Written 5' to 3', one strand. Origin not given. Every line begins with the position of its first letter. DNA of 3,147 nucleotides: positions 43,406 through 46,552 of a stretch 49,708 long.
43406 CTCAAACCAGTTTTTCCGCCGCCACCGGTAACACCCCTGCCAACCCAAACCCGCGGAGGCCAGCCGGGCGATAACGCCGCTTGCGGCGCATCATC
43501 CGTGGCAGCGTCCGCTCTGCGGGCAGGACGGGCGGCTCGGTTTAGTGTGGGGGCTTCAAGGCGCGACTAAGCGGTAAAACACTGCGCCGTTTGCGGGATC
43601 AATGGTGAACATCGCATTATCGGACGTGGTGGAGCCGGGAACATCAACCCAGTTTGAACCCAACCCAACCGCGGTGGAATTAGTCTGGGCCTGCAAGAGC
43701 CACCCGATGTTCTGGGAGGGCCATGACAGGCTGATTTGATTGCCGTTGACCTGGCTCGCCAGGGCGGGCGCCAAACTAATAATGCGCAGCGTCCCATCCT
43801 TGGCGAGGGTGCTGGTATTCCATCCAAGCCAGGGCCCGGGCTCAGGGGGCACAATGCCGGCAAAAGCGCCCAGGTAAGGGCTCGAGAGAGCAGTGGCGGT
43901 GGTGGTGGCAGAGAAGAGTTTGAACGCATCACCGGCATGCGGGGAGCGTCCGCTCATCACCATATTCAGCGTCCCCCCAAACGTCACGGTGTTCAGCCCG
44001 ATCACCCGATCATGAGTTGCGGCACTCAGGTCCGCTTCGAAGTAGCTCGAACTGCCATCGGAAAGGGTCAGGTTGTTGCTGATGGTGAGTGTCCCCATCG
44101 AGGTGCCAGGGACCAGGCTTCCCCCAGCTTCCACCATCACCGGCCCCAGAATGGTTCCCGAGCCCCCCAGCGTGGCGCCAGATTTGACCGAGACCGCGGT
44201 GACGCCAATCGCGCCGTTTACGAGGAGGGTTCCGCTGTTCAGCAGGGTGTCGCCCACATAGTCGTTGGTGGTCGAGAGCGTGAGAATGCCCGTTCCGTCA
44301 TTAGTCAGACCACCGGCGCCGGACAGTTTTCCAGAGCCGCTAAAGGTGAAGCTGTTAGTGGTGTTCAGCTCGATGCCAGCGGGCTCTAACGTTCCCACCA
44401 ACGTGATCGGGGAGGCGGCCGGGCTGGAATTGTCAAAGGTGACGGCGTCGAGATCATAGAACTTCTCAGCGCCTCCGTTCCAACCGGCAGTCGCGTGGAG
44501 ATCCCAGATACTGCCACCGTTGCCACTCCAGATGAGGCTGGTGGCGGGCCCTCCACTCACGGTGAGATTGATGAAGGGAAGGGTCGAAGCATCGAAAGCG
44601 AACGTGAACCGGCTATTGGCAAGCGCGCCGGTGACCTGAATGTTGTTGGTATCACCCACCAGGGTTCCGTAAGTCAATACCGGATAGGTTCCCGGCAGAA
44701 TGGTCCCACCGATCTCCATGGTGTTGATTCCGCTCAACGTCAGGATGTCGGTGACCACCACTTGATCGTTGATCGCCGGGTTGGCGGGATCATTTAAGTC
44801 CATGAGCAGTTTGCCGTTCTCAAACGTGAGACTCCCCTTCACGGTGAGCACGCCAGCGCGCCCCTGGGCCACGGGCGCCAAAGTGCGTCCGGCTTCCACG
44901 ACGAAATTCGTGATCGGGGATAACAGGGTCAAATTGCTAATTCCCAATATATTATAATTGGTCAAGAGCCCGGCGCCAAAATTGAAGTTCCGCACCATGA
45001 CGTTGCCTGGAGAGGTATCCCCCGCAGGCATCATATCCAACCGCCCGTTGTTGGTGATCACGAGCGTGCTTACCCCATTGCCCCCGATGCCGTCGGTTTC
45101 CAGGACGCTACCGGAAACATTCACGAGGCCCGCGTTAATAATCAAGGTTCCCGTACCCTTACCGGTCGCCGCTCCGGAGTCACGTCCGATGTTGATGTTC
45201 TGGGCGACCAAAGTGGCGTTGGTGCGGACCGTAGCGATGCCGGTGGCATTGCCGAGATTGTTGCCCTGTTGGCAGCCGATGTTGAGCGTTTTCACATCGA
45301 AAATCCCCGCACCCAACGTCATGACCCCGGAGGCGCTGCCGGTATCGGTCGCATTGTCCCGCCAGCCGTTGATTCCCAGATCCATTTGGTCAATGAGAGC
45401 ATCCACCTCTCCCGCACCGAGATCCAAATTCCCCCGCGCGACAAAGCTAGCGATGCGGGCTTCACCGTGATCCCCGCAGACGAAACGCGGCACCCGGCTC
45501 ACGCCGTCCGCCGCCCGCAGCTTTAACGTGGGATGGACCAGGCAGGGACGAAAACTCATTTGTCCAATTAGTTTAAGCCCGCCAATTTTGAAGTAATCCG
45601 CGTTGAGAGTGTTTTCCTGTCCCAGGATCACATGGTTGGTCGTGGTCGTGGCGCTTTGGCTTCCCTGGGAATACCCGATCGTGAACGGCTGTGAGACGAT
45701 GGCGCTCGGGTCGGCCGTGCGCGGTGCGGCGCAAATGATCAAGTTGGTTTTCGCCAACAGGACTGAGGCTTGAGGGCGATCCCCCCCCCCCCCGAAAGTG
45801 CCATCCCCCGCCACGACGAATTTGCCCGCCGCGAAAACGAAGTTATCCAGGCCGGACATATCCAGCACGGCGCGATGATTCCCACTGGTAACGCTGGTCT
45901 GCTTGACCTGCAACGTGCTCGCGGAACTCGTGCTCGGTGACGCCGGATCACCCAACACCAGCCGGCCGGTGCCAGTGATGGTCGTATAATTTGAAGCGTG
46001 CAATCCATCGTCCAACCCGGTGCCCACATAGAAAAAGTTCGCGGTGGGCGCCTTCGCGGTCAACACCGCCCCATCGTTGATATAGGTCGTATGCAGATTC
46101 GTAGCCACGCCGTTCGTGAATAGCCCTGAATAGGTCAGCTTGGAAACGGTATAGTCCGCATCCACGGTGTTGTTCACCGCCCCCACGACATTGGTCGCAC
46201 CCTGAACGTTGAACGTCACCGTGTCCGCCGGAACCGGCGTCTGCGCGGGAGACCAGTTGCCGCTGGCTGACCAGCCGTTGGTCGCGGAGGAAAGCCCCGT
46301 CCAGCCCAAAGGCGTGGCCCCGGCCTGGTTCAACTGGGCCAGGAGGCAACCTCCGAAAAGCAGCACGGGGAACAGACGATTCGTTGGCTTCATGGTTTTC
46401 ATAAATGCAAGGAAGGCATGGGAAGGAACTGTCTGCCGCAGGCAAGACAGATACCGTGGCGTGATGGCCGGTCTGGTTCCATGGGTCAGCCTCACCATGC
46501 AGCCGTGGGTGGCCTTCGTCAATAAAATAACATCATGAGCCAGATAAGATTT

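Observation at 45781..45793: G13 homopolymer inside a giant surface-protein gene: candidate slipped-strand phase-variation switch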

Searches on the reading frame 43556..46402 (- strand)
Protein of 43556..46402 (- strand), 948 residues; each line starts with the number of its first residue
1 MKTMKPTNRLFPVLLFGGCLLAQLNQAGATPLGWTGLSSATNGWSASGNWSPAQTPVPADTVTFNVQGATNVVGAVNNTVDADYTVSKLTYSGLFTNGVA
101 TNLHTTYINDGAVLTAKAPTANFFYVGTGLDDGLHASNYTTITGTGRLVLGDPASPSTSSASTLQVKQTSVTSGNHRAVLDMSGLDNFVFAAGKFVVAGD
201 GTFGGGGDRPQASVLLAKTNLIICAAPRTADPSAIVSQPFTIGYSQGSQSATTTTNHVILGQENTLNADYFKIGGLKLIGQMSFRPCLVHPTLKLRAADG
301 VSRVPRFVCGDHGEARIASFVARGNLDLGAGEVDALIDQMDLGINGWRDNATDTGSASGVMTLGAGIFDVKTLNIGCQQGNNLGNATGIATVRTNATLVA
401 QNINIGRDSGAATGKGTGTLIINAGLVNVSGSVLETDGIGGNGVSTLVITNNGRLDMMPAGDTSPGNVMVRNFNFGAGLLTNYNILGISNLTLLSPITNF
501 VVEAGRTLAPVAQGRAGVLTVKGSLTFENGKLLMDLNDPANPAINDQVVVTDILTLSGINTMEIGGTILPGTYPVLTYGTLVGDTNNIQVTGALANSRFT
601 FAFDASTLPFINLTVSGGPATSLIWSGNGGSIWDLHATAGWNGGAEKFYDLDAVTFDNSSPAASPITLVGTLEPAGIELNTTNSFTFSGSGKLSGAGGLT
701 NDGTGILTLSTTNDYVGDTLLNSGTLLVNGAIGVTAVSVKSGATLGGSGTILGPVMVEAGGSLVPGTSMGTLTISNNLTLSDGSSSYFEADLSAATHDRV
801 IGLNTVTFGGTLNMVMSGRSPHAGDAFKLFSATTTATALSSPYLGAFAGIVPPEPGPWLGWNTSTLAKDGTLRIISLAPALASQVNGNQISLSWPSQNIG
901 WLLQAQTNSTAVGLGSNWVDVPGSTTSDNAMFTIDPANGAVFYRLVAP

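Call 6: search_protein_families(library=pfam, proteins=[window:43556-46402:-], max_evalue=1)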
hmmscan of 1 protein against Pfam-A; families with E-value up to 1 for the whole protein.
window:43556-46402:- (948 aa): 1 family
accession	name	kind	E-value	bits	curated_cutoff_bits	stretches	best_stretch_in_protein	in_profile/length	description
PF12951.13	PATR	-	0.00083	19.8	27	1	699-728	1-30/30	Passenger-associated-transport-repeat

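Call 7: search_protein_families(library=ncbifam, proteins=[window:43556-46402:-], max_evalue=1)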
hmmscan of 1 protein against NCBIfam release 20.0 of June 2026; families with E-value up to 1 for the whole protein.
window:43556-46402:- (948 aa): 2 families
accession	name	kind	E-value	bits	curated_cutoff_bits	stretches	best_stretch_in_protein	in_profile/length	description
NF051851.1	AtpSerPepEprS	equivalog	1.3e-15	56.5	1700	1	697-813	450-563/988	autotransporter serine peptidase EprS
TIGR02601.1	autotrns_rpt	repeat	0.00025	20.8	19.85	1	698-729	1-32/32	beta strand repeat protein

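Call 8: find_encoding_contigs(protein=window:43556-46402:-, flank=10000, max_places=10)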
Protein window:43556-46402:- (948 aa): no gene with exactly this product is on record in the collection.

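Call 9: find_homologous_proteins(query=window:43556-46402:-)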
Query window:43556-46402:- (948 aa): 193 proteins with E <= 0.001 among 8000 candidates; the best 120 are listed.
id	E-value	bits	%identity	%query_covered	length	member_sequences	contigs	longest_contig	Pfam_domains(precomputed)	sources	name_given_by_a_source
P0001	0.0e+0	2063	100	100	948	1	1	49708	-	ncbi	-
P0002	0.0e+0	1354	67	100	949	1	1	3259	PF12951.14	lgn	-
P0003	0.0e+0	1178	60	100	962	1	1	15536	PF12951.14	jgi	-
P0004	0.0e+0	1116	58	100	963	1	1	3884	PF12951.14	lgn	-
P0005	0.0e+0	1091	59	97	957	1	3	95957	PF12951.14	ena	-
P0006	0.0e+0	1078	57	100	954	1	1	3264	PF12951.14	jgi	jgi:autotransporter-associated beta strand protein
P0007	0.0e+0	1052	58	97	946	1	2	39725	PF12951.14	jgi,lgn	jgi:autotransporter-associated beta strand protein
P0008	0.0e+0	1048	58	97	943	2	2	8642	-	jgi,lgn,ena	jgi:hypothetical protein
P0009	4.2e-279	947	54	99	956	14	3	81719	PF12951.14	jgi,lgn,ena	jgi:autotransporter-associated beta strand protein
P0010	1.1e-276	939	54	97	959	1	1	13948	PF12951.14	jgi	jgi:autotransporter-associated beta strand protein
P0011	2.6e-252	858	51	97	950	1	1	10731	-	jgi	-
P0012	7.2e-250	850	50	100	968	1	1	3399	-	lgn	-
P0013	1.4e-246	839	50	97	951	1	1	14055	PF12951.14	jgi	jgi:autotransporter-associated beta strand protein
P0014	1.2e-245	836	49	97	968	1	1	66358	PF12951.14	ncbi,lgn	-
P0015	4.6e-244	831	50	99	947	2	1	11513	-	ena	-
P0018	1.4e-231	789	48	100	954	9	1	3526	PF12951.14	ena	-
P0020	2.4e-219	749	48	100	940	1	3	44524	PF12951.14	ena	-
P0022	6.6e-185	635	42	100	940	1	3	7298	PF12951.14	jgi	jgi:autotransporter-associated beta strand protein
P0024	7.8e-183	628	50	73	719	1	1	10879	PF12951.14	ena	-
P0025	2.3e-170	587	42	77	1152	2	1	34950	PF12951.14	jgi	-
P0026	6.4e-157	542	37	57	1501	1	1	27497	PF12951.14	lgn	-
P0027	6.3e-155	536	38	77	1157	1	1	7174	PF12951.14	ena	-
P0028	3.9e-126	440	39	76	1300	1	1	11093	PF12951.14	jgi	jgi:autotransporter-associated beta strand protein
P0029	1.2e-119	419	36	74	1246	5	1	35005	PF12951.14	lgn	-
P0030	3.4e-99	351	33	76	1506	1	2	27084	PF12951.14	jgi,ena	jgi:autotransporter-associated beta strand protein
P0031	1.0e-92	330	36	72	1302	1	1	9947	PF12951.14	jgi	jgi:autotransporter-associated beta strand protein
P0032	3.4e-83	298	35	71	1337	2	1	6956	PF12951.14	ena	-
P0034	1.9e-79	286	33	69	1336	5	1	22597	PF12951.14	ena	-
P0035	9.5e-76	274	32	75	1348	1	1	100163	PF12951.14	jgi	jgi:fibronectin-binding autotransporter adhesin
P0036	8.7e-73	264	44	28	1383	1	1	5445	PF12951.14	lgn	-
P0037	2.1e-69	253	33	80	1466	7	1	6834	PF12951.14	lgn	-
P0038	2.3e-67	246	31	70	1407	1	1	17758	PF12951.14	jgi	jgi:autotransporter-associated beta strand protein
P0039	7.2e-65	238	31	73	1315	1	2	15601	PF12951.14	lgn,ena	-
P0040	1.4e-64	237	40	23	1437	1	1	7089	PF12951.14,PF19872.5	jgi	jgi:autotransporter-associated beta strand protein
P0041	3.4e-64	235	33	45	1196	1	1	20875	PF12951.14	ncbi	-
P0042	4.4e-63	232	31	72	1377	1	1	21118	PF12951.14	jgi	jgi:autotransporter-associated beta strand protein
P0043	1.6e-62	230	29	72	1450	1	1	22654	PF12951.14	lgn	-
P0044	4.0e-62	229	31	71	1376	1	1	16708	PF12951.14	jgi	jgi:autotransporter-associated beta strand protein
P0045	3.9e-61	225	46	26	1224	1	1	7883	PF12951.14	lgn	-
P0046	1.8e-57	213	34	22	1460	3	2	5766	PF12951.14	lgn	-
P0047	2.3e-54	203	33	24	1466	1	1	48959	PF12951.14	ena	-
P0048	2.8e-53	199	28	77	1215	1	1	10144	PF12951.14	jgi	jgi:fibronectin-binding autotransporter adhesin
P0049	8.5e-53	198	31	69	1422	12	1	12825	PF12951.14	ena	-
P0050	1.1e-49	187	30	66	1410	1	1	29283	PF12951.14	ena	-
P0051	4.7e-49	185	34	31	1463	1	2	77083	PF01839.30,PF12951.14,PF21348.4,PF18370.8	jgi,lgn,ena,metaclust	metaclust:\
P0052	9.5e-49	184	30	78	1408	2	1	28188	PF12951.14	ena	-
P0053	1.6e-48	184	29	76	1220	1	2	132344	PF12951.14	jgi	-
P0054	2.2e-48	183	37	20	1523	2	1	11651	PF01839.30,PF12951.14,PF21348.4,PF18962.8,PF18370.8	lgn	-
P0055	2.4e-48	183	37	30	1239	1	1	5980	PF12951.14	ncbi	ncbi:MAG: hypothetical protein EPO07_17505, partial [Verrucomicrobia bacterium]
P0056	2.9e-48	183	40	24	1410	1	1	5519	PF12951.14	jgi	jgi:autotransporter-associated beta strand protein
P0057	1.1e-44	171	31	31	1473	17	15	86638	PF12951.14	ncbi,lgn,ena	-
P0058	4.8e-44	169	43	27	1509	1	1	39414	PF12951.14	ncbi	-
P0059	2.1e-43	167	30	64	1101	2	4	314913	PF12951.14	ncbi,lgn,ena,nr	ncbi:MAG TPA: autotransporter-associated beta strand repeat-containing protein [Candidatus Paceibact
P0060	6.7e-43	165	29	74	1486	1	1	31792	PF12951.14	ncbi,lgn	-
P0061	1.1e-42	164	30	76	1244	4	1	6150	PF12951.14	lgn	-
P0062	7.5e-42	161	41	24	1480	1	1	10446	PF12951.14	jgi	jgi:autotransporter-associated beta strand protein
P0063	1.5e-41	160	32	27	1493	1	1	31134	PF12951.14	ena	-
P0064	3.2e-40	156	30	28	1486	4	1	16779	PF12951.14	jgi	jgi:fibronectin-binding autotransporter adhesin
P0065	3.8e-40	156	31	36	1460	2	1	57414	PF12951.14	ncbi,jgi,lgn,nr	ncbi:MAG TPA: autotransporter-associated beta strand repeat-containing protein [Verrucomicrobiae bac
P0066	5.1e-40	155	40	24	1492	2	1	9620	PF12951.14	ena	-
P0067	9.9e-39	151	28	40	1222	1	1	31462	PF01839.30,PF12951.14,PF21348.4,PF13517.13,PF18962.8,PF18370.8,PF11589.15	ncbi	ncbi:MAG: T9SS type A sorting domain-containing protein [Bacteroidales bacterium]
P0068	1.4e-38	151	33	37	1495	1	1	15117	PF12951.14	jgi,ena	-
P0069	2.5e-38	150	28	74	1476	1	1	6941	PF12951.14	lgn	-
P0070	3.7e-38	149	32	35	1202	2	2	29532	PF12951.14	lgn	-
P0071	2.0e-37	147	39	27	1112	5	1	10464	PF12951.14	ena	-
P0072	2.2e-36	143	38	27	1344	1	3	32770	PF12951.14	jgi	jgi:fibronectin-binding autotransporter adhesin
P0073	1.4e-35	141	43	19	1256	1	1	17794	PF12951.14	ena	-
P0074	8.8e-35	138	36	30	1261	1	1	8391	PF12951.14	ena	-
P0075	1.8e-34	137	38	24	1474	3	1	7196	PF12951.14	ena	-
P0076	8.1e-34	135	31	20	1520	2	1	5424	PF01839.30,PF12951.14,PF21348.4,PF18962.8,PF18370.8,PF11589.15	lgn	-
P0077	1.0e-33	135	37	24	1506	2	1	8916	PF12951.14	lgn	-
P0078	1.2e-33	134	40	27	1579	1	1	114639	PF12951.14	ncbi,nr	ncbi:MAG: autotransporter-associated beta strand repeat-containing protein [Verrucomicrobiae bacteri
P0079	1.7e-33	134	39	29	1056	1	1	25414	PF12951.14,PF07679.23,PF13927.13,PF13385.14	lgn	-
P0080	3.4e-32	130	36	33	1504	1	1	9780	PF12951.14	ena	-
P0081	1.1e-31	128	41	20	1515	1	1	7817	PF12951.14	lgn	-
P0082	1.1e-31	128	38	26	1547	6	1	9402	PF12951.14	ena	-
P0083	1.5e-31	127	43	24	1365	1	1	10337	PF12951.14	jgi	jgi:autotransporter-associated beta strand protein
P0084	1.6e-31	127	35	27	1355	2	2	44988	PF12951.14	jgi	-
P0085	1.8e-30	124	28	77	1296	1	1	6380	PF12951.14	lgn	-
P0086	2.2e-30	124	26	72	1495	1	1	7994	PF12951.14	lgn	-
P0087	6.0e-30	122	34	14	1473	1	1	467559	PF12951.14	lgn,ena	-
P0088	7.6e-28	115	34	27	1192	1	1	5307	PF12951.14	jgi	jgi:autotransporter-associated beta strand protein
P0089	1.7e-27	114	33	19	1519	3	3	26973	PF01839.30,PF12951.14,PF21348.4,PF18962.8,PF18370.8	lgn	-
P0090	2.4e-25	107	31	25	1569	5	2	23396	PF12951.14,PF17963.8,PF17892.8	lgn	-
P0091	3.5e-25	106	36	27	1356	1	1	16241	PF12951.14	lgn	-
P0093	2.0e-24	104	48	9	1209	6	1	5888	PF12951.14,PF03797.26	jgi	jgi:autotransporter-associated beta strand protein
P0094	3.5e-23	100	26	78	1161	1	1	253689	PF12951.14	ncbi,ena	-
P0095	5.2e-23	99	36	38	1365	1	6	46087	PF12951.14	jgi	jgi:autotransporter-associated beta strand protein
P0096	7.7e-23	99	30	44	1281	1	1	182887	PF12951.14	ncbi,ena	-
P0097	8.1e-23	98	33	29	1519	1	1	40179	PF12951.14,PF03629.25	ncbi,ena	-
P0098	8.2e-23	98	32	22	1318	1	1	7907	PF12951.14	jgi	jgi:fibronectin-binding autotransporter adhesin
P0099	8.6e-23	98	36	29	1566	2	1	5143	PF12951.14,PF22244.3,PF00041.28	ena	-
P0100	4.0e-22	96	29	27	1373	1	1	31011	PF12951.14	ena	-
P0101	8.0e-22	95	39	24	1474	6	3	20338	PF12951.14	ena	-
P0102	9.0e-21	92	36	32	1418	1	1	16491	PF12951.14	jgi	jgi:autotransporter-associated beta strand protein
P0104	7.1e-20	89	29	24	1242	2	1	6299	PF12951.14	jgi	jgi:autotransporter-associated beta strand protein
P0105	2.1e-19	87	35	27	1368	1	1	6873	PF12951.14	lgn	-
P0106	2.8e-19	87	32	29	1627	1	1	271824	PF12951.14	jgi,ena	-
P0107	1.0e-18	85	32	35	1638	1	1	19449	PF12951.14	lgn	-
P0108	1.8e-18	84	34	29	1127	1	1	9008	PF12951.14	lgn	-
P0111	1.4e-17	81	32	25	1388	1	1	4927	PF12951.14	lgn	-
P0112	2.4e-17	80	41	24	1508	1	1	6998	PF12951.14,PF13287.13,PF13385.14,PF13290.14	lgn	-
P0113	5.9e-17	79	34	24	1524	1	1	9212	PF12951.14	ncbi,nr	ncbi:MAG TPA: autotransporter-associated beta strand repeat-containing protein, partial [Verrucomicr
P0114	1.1e-16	78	32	27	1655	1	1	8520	PF12951.14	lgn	-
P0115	2.2e-16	77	36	18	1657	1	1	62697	PF12951.14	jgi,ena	-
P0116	3.5e-16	77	33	33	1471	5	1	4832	PF12951.14,PF02055.23,PF14587.12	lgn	-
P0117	6.1e-16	76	30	27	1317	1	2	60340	PF12951.14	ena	-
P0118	1.4e-15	74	32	19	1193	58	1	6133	PF12951.14,PF18962.8,PF00041.28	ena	-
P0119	4.4e-15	73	47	12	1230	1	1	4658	PF12951.14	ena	-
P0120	4.8e-15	73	32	30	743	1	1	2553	PF12951.14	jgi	jgi:autotransporter-associated beta strand protein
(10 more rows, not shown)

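Call 12: find_related_loci(query=A1, collection=genome_contigs, flank=10000)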
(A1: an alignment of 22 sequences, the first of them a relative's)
Query A1 (948 aa) in genome_contigs; peptide patterns used: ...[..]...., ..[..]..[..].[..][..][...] (x = any residue, [..] = any of these).
32 stretches matched a pattern; 6 encode a relative of the query (tblastn E <= 1e-3); 5 distinct loci.
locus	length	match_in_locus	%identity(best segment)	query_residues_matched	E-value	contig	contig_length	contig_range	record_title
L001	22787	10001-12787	49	29-946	0e+0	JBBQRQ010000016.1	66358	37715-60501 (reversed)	MAG: Verrucomicrobiota bacterium isolate Co_metawrap_1697 Cmw_1697_k141_3458782_length_66358_cov_23.9986, whole genome s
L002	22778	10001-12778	45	20-946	0e+0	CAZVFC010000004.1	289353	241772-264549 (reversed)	MAG TPA_asm: uncultured Verrucomicrobiota bacterium isolate binchicken_co66_227 genome assembly, contig: NODE_36_length_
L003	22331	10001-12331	33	34-780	5e-76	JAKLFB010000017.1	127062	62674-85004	MAG: Verrucomicrobia bacterium isolate RA.bin147 RA.bin147_17, whole genome shotgun sequence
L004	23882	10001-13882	30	1-744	6e-25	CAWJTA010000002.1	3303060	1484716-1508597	MAG: uncultured Verrucomicrobiae bacterium isolate MFD04463.bin.1.72 genome assembly, contig: contig_27973, whole genome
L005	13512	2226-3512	27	4-379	2e-17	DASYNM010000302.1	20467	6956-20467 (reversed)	MAG TPA_asm: Verrucomicrobiia bacterium isolate SMAG_U4403 k141_5094108, whole genome shotgun sequence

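Call 13: find_related_loci(query=A1, collection=metagenome_contigs, flank=5000)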
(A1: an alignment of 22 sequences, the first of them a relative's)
Query A1 (948 aa) in metagenome_contigs; peptide patterns used: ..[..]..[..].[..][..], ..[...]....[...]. (x = any residue, [..] = any of these).
600 stretches matched a pattern (row limit reached: there are more); 501 encode a relative of the query (tblastn E <= 1e-3); the best 80 are kept; 79 distinct loci.
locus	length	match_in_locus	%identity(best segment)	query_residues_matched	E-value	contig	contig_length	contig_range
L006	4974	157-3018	57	1-948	0e+0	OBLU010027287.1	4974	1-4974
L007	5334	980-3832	48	1-948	0e+0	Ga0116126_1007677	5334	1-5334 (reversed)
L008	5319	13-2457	50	139-948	0e+0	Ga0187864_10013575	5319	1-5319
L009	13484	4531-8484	33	1-879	4e-94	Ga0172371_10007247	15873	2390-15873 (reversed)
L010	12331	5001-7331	33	34-780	2e-75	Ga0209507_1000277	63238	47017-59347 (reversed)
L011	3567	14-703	57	721-948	8e-69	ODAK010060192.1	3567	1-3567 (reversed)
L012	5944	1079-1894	47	664-948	9e-58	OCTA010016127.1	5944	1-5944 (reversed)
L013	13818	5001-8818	46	643-948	2e-57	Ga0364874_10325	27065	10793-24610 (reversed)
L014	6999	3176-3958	46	679-948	7e-57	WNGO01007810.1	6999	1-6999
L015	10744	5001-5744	47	691-948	4e-57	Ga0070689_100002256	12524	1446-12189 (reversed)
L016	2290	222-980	47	690-948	1e-57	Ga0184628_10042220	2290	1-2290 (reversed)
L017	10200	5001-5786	44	677-948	2e-55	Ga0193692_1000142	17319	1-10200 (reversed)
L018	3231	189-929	48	697-948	3e-55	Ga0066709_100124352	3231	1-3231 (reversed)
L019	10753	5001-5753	48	690-948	5e-58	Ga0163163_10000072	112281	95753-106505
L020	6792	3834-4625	43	677-948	3e-54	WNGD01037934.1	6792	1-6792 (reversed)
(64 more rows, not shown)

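Call 14: find_encoding_contigs(protein=P0002, flank=5000, max_places=3)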
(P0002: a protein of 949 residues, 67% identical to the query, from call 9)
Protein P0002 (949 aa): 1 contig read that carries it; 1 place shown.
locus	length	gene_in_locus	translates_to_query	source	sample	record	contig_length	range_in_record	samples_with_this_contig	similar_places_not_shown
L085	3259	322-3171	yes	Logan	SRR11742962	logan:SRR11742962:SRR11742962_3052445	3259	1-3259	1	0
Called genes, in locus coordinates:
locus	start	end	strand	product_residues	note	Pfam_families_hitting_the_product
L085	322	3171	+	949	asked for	PF12951:PATR (weak)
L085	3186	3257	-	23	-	?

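Call 15: find_encoding_contigs(protein=P0003, flank=10000, max_places=3)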
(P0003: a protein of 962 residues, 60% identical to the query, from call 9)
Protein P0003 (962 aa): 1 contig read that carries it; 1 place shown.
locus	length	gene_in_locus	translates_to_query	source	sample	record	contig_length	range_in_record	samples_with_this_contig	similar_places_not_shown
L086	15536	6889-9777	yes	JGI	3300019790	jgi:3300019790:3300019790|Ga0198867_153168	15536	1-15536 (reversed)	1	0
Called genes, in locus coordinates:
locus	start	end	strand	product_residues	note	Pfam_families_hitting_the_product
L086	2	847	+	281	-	?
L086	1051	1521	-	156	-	PF00903:Glyoxalase, PF18029:Glyoxalase_6 (weak), PF22656:At5g48480-like_N (weak)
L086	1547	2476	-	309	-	PF02498:Bro-N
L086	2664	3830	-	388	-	PF24981:Beta-prop_ATRN-LZTR1, PF13964:Beta-prop_Calicin, PF25210:Kelch_FKB95, PF13415:Beta-prop_FBX42, PF24681:Kelch_KLHDC2_KLHL20_DRC7, PF01344:Kelch_1, PF13964:Beta-prop_Calicin, PF24996:NANM, +7 more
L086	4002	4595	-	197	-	-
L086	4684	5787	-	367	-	PF02016:Peptidase_S66, PF17676:Peptidase_S66C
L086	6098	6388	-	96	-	PF01627:Hpt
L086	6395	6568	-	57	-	-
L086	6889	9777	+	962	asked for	PF12951:PATR (weak)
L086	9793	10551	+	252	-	PF07963:N_methyl (weak)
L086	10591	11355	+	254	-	PF07963:N_methyl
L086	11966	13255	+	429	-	PF03601:Cons_hypoth698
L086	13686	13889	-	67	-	PF13443:HTH_26, PF13560:HTH_31, PF01381:HTH_3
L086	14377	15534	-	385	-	?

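Call 16: find_encoding_contigs(protein=P0006, flank=5000, max_places=3)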
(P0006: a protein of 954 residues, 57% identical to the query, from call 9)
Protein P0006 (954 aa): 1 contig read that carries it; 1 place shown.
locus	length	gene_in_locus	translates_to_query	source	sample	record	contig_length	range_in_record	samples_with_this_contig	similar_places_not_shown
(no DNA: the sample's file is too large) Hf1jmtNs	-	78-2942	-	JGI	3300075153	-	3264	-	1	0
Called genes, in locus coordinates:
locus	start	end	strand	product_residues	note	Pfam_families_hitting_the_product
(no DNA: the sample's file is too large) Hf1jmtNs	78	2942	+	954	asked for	PF12951:PATR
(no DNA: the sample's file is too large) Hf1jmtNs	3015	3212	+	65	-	-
